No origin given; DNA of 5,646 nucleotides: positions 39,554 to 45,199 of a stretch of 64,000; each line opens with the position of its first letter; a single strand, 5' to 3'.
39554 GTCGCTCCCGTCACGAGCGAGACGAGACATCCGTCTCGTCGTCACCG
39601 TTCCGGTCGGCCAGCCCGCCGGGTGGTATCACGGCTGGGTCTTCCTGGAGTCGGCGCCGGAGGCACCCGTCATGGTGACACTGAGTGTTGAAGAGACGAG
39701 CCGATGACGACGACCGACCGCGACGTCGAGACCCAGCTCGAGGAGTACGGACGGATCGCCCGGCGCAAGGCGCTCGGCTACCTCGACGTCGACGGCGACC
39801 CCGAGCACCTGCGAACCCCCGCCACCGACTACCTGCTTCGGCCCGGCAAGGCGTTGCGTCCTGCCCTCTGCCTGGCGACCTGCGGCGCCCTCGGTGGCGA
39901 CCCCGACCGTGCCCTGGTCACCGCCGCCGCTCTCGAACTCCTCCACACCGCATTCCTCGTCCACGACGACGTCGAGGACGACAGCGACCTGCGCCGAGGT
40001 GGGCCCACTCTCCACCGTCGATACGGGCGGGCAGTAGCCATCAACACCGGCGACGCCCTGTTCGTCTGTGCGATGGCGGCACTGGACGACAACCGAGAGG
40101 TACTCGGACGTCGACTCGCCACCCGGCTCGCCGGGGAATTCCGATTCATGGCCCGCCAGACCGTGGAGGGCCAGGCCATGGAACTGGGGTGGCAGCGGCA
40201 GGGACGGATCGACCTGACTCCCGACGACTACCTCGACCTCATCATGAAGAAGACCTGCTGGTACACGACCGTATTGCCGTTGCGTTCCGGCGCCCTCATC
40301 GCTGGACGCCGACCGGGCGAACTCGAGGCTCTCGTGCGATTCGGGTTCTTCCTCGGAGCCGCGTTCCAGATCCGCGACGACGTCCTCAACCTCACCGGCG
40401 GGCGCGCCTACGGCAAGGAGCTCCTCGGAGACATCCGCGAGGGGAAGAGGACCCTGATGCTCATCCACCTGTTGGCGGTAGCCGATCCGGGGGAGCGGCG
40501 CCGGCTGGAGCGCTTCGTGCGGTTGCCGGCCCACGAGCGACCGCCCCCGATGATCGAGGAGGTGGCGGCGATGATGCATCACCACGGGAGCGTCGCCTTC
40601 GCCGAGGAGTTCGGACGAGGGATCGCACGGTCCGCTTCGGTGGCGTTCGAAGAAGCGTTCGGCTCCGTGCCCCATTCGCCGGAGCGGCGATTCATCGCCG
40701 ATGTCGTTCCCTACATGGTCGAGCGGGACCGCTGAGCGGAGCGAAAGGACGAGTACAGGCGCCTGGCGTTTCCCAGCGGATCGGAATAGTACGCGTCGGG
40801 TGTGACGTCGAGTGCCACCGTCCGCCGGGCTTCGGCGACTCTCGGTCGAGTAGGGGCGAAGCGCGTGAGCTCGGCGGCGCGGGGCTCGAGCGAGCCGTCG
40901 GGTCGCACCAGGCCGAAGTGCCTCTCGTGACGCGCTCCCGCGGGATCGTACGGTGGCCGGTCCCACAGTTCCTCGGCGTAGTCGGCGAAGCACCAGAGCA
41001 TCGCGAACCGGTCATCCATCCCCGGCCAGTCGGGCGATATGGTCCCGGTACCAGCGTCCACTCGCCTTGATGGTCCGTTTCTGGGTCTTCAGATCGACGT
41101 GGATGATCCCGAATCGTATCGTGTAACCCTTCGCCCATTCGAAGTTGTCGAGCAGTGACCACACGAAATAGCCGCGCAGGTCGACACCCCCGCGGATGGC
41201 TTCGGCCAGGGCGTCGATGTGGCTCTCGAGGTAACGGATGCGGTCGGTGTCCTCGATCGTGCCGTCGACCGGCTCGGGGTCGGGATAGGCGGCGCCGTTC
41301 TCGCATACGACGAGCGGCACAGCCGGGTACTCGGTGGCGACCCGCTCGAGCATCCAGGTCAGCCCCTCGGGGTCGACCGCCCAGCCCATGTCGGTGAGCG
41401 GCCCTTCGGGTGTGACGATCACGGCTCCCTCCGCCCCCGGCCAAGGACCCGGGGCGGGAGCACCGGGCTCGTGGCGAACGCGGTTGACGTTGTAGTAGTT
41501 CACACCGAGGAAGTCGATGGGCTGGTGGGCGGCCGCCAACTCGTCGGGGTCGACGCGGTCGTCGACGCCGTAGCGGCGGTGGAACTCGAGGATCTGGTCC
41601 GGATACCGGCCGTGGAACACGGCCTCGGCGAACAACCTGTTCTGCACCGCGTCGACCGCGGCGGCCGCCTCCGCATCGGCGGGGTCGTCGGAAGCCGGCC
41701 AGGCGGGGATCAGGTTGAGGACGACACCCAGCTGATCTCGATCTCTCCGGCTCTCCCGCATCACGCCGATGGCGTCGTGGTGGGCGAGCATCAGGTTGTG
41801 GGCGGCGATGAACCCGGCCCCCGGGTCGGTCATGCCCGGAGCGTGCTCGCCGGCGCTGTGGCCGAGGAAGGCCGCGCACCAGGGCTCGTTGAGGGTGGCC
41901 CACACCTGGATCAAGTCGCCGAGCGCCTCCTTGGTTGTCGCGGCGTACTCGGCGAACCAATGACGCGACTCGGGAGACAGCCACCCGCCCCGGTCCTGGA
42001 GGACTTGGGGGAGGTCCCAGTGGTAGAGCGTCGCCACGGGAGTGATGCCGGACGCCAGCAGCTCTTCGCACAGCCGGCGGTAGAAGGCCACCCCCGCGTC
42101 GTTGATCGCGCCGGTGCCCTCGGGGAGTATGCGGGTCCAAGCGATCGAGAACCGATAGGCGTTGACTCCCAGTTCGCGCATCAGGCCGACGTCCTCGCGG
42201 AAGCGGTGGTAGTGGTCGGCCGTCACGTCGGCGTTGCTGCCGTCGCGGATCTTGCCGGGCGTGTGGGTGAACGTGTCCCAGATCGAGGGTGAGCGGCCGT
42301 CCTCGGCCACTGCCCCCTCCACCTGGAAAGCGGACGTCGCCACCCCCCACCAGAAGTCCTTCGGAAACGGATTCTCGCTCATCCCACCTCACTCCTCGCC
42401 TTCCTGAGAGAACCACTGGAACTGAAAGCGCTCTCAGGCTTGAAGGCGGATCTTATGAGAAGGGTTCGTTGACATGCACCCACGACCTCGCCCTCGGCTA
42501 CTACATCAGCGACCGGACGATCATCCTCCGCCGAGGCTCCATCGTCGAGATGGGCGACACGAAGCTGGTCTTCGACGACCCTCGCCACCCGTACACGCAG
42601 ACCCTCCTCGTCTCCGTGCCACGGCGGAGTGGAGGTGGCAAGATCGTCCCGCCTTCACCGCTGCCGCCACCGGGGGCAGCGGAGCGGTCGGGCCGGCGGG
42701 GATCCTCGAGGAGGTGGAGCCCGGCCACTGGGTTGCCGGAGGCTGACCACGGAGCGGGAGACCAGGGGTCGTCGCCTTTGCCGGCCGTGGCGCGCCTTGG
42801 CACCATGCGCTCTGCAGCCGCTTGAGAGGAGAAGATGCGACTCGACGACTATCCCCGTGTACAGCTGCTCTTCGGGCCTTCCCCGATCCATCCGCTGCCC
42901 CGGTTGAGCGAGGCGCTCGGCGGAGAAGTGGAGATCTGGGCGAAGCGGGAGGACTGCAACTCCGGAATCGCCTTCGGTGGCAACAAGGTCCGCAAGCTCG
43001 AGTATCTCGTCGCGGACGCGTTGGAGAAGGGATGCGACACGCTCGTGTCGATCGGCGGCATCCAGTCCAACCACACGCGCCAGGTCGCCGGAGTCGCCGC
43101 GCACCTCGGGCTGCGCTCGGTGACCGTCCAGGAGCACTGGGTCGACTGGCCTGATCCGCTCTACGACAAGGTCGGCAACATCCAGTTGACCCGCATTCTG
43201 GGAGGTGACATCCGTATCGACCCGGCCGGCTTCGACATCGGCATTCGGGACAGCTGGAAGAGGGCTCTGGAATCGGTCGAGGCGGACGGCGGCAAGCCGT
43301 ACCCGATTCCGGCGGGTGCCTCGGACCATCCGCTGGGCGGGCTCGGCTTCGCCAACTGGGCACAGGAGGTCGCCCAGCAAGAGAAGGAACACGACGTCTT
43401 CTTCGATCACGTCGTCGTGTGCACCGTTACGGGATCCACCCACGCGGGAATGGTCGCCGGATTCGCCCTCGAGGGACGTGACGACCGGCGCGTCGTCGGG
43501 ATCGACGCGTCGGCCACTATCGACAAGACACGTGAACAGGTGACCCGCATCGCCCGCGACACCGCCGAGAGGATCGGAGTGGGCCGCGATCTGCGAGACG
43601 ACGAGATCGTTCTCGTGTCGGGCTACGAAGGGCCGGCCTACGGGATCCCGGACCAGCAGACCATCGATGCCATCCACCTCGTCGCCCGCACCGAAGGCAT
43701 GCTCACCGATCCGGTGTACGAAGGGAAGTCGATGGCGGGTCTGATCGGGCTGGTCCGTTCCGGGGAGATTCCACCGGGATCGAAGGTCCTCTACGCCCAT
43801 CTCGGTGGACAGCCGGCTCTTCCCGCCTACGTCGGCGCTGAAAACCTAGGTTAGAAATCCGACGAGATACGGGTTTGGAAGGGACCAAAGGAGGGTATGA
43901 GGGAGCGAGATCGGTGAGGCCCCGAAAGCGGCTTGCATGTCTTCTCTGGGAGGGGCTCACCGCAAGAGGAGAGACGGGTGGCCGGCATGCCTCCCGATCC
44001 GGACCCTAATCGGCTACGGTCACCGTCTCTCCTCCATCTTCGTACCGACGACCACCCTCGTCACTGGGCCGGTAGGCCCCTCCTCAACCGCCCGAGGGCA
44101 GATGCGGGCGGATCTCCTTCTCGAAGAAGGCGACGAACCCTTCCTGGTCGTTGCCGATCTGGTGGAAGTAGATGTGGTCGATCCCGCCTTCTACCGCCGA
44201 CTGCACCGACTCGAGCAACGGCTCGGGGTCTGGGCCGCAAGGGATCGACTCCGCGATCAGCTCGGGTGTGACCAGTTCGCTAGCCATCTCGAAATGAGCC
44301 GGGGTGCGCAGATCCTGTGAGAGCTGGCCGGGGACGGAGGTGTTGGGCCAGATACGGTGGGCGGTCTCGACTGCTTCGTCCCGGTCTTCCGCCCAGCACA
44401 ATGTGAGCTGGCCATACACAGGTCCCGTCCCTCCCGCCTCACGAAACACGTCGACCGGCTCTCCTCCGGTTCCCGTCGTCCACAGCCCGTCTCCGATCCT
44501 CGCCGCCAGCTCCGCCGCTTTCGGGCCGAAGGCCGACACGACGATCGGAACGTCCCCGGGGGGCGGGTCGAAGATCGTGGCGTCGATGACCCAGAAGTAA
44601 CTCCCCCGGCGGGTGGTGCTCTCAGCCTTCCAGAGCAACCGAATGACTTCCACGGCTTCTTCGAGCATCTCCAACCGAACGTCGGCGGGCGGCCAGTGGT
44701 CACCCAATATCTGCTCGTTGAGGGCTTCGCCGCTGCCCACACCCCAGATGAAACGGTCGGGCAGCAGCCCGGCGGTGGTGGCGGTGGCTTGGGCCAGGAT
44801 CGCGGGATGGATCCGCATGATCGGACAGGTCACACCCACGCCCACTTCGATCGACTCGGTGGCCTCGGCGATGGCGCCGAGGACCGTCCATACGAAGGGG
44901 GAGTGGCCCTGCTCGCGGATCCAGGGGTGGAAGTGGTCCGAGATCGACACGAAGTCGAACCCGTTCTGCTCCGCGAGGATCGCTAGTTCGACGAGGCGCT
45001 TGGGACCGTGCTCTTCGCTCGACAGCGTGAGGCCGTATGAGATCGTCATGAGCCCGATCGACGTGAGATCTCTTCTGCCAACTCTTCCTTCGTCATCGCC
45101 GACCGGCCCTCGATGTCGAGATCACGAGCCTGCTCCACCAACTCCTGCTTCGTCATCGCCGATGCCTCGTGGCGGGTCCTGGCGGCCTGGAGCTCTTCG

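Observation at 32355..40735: Five-gene operon linking a cyclase-STAND-TPR signalling protein to a PDS-like flavoenzyme and a polyprenyl synthase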

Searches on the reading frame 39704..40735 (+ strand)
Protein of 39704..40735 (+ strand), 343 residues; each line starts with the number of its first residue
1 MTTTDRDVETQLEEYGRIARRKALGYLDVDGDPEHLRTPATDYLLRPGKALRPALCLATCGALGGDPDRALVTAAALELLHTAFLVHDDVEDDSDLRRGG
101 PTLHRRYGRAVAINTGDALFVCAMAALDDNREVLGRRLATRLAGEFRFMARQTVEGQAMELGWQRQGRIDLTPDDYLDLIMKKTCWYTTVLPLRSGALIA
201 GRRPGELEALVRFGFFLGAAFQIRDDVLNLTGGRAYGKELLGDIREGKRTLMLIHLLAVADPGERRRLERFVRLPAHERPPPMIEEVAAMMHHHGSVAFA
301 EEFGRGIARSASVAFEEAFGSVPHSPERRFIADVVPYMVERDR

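Call 3: search_protein_families(library=pfam, proteins=[window:39704-40735:+], max_evalue=0.01)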
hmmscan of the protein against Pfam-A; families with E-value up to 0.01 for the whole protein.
window:39704-40735:+ (343 aa): 1 family
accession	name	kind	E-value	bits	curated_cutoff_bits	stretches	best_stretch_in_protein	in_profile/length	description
PF00348.22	polyprenyl_synt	-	3.9e-60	203.6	27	1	35-273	3-235/251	Polyprenyl synthetase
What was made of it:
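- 39704..40735 (+): Gene 5, 343 aa: trans-isoprenyl diphosphate synthase, probably a geranylgeranyl diphosphate synthase. First Asp-rich motif HDDVEDD (aa 87-93), second RDDVLN (aa 224-229). Pfam 203 bits (call 3).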

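Call 6: search_protein_families(library=ncbifam, proteins=[window:39704-40735:+], max_evalue=0.01)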
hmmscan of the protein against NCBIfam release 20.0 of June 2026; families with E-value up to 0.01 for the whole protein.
window:39704-40735:+ (343 aa): 16 families
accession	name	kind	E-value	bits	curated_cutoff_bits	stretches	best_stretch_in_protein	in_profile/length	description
NF040698.1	IdsA_Meth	equivalog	1.3e-54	185.6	468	1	7-342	2-327/328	short chain isoprenyl diphosphate synthase IdsA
NF041169.1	f2_encap_cargo4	exception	1.4e-52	179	450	1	12-334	23-328/334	family 2 encapsulin nanocompartment cargo protein polyprenyl transferase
NF041003.1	GGPP_syn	equivalog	3.4e-49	167.7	500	1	30-311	22-296/326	geranylgeranyl diphosphate synthase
NF045485.1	FPPsyn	subfamily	1.8e-35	122.5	275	1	44-254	33-245/288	farnesyl diphosphate synthase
NF045685.1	GGPPSynCrtE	equivalog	4e-33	114.7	460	1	32-250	26-246/293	geranylgeranyl diphosphate synthase CrtE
NF040789.2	gerfarn_diphsyn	equivalog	7.5e-31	107.6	560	1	71-342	85-344/345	geranylfarnesyl diphosphate synthase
TIGR02748.1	GerC3_HepT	equivalog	4.4e-30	104.9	456.55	1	33-341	28-317/319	heptaprenyl diphosphate synthase component II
NF042417.1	NPPPS_Mycobact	equivalog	1.5e-29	103.1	600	1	37-341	44-333/335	nonaprenyl/(2E,6E)-farnesyl/geranylgeranyl diphosphat synthase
NF045549.1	GGPPsyn_IdsB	equivalog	1.7e-28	99.7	475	1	47-257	64-269/346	geranylgeranyl diphosphate synthase IdsB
NF042416.1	GFPPS_Mycobact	equivalog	2.6e-27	95.7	600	2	8-109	5-106/350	bifunctional (2E,6E)-farnesyl/geranyl diphosphate synthase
NF008140.0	PRK10888.1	equivalog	5.4e-27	94.9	412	1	48-311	44-295/323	octaprenyl diphosphate synthase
NF045628.1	HxpDPsynlarge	equivalog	4.8e-26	91.5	500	1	31-341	18-309/311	hexaprenyl-diphosphate synthase large subunit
TIGR02749.1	prenyl_cyano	equivalog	1.6e-22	80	383.2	1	47-341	43-320/322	solanesyl diphosphate synthase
NF007877.0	PRK10581.1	equivalog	3.2e-20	72.5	321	1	47-251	43-250/299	(2E,6E)-farnesyl diphosphate synthase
NF040627.1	GFPS_Meth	equivalog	5.5e-15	55.6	600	1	48-230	40-210/285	geranylfarnesyl diphosphate synthase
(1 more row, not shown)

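Call 32: search_protein_families(library=padloc, proteins=[window:39704-40735:+], max_evalue=0.01)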
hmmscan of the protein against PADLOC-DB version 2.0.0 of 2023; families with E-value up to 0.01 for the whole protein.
window:39704-40735:+ (343 aa): 0 families

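Call 46: search_solved_structures(query=window:39704-40732:+, max_evalue=1e-10, show_alignments=2)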
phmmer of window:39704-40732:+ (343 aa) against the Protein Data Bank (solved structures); distinct sequences matched with E-value up to 1e-10: 150 (the best 60 are shown).
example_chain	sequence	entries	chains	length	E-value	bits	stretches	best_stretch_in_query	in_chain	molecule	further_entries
1wmw_A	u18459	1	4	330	1.4e-49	172.6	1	32-341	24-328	geranylgeranyl diphosphate synthetase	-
1wy0_A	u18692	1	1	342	1.9e-37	132.7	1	21-342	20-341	geranylgeranyl pyrophosphate synthetase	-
5jfq_A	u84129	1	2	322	8.1e-35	124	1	29-342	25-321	Geranylgeranyl Pyrophosphate Synthetase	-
6sxl_A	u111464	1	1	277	1.6e-31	113.2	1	43-243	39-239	Geranylgeranyl pyrophosphate synthase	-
6sxn_B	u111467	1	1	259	7.5e-30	107.7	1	43-243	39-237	Geranylgeranyl pyrophosphate synthase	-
6sxn_D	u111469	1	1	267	7.7e-30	107.7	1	43-230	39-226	Geranylgeranyl pyrophosphate synthase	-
7mxz_AAA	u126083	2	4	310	1e-29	107.3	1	31-252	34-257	Geranylgeranyl pyrophosphate synthase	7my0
7my1_AAA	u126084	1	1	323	1.4e-29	106.8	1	31-251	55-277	Geranylgeranyl pyrophosphate synthase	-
6sxn_A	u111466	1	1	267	3.1e-29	105.7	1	43-231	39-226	Geranylgeranyl pyrophosphate synthase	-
6kd7_A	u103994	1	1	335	3.5e-29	105.5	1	33-256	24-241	Polyprenyl synthetase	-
7my7_AAA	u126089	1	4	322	6.7e-29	104.6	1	23-249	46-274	Farnesyl-diphosphate synthase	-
7my6_A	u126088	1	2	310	6.9e-29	104.5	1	23-249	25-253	Farnesyl-diphosphate synthase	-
3mzv_A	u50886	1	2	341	8.5e-29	104.2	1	40-343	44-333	Decaprenyl diphosphate synthase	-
4jxn_A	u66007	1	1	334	1.2e-28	103.8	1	41-341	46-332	Octaprenyl-diphosphate synthase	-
6sxl_B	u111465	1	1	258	4.1e-28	102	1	43-233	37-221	Geranylgeranyl pyrophosphate synthase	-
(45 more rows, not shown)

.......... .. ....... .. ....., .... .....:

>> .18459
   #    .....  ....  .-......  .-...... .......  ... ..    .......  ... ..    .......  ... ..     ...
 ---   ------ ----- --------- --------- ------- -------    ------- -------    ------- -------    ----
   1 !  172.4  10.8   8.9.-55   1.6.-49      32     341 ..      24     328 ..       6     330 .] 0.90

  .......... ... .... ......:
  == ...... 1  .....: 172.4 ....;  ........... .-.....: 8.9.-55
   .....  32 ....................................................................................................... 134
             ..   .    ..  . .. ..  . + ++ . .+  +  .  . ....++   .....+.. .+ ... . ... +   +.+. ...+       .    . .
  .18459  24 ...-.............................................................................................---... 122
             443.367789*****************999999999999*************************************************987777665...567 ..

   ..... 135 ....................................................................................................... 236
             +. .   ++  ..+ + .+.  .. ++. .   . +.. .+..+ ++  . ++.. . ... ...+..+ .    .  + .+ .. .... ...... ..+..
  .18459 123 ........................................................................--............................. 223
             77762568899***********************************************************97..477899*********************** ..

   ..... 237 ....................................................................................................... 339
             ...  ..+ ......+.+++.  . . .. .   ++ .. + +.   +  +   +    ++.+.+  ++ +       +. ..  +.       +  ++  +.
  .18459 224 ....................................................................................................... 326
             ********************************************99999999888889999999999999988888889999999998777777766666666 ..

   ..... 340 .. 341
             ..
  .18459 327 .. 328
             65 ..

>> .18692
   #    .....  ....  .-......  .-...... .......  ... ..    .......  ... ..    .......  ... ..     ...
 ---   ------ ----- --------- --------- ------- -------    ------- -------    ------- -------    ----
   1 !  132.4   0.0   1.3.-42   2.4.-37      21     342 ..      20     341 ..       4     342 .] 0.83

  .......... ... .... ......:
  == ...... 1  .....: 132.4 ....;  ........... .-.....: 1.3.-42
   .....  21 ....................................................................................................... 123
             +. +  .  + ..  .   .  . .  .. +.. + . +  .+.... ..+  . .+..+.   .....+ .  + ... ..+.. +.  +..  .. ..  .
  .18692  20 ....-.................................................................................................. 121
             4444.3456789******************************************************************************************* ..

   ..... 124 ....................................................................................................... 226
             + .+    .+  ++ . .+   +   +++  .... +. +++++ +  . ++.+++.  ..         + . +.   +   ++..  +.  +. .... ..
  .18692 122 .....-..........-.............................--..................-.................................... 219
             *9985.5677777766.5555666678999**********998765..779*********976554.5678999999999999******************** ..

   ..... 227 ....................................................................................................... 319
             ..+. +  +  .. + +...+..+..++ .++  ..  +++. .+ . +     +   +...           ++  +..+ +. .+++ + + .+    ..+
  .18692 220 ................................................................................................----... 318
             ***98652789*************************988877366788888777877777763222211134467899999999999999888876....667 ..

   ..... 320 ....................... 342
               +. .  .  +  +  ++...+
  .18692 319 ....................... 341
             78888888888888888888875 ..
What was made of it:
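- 39704..40735 (+): Best PDB hit is 1wmw, Thermus thermophilus GGPP synthase (E 1.4e-49), which has the same DDxxN second motif (call 46).
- Closest known: Thermus thermophilus GGPP synthase. Same: Same first motif (VHDD[IV]ED) and same DDVLN second motif (call 46).
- Tried and rejected: I rejected that because the active Thermus GGPP synthase 1wmw has the same motif (call 46).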

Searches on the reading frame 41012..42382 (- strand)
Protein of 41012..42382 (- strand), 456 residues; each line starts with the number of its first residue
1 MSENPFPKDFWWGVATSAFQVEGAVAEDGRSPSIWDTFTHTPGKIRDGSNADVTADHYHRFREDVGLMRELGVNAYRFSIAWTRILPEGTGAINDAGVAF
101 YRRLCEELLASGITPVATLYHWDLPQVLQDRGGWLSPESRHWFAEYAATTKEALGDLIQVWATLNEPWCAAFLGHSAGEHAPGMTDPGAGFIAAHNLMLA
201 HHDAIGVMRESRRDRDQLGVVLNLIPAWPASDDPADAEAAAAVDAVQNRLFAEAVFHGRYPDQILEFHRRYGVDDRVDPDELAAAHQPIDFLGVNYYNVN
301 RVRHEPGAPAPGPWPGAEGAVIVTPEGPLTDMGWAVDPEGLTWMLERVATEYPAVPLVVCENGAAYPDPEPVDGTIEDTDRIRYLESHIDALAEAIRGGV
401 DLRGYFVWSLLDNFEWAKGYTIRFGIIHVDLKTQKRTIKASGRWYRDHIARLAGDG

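Call 10: search_protein_families(library=pfam, proteins=[window:41012-42382:-], max_evalue=0.001)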
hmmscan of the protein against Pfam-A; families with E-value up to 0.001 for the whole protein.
window:41012-42382:- (456 aa): 1 family
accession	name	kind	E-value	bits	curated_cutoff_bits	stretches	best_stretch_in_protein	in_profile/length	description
PF00232.24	Glyco_hydro_1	-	3.3e-157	524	22.6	1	4-450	3-449/453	Glycosyl hydrolase family 1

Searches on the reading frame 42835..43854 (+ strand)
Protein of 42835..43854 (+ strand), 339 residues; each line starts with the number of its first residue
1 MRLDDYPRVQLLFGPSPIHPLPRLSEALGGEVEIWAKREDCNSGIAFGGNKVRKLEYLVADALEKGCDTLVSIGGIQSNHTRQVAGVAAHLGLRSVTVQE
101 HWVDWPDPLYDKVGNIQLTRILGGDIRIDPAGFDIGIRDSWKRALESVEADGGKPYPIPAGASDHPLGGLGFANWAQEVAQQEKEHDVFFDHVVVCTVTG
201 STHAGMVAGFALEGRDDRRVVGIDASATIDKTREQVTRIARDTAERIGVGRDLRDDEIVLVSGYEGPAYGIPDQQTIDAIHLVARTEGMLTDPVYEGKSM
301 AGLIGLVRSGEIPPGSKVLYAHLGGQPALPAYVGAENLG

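Call 10: search_protein_families(library=pfam, proteins=[window:42835-43854:+], max_evalue=0.001)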
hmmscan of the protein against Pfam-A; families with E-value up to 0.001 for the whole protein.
window:42835-43854:+ (339 aa): 1 family
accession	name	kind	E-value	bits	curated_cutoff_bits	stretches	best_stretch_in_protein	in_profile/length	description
PF00291.31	PALP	-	1.5e-49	169.4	35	1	10-322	2-293/295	Pyridoxal-phosphate dependent enzyme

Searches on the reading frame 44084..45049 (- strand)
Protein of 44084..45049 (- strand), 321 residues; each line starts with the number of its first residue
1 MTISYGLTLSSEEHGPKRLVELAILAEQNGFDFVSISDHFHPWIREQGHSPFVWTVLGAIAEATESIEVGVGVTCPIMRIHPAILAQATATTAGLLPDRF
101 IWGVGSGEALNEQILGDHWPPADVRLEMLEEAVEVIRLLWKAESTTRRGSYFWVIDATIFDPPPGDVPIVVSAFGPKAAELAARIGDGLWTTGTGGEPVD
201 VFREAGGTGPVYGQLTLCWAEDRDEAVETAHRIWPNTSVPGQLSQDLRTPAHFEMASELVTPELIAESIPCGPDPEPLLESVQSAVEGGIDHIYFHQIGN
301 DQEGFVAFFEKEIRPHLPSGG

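Call 10: search_protein_families(library=pfam, proteins=[window:44084-45049:-], max_evalue=0.001)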
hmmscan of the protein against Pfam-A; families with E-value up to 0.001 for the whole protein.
window:44084-45049:- (321 aa): 1 family
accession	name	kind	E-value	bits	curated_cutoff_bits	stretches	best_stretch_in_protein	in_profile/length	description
PF00296.26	Bac_luciferase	-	2.1e-47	162.5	27.9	1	11-292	17-314/314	Luciferase-like monooxygenase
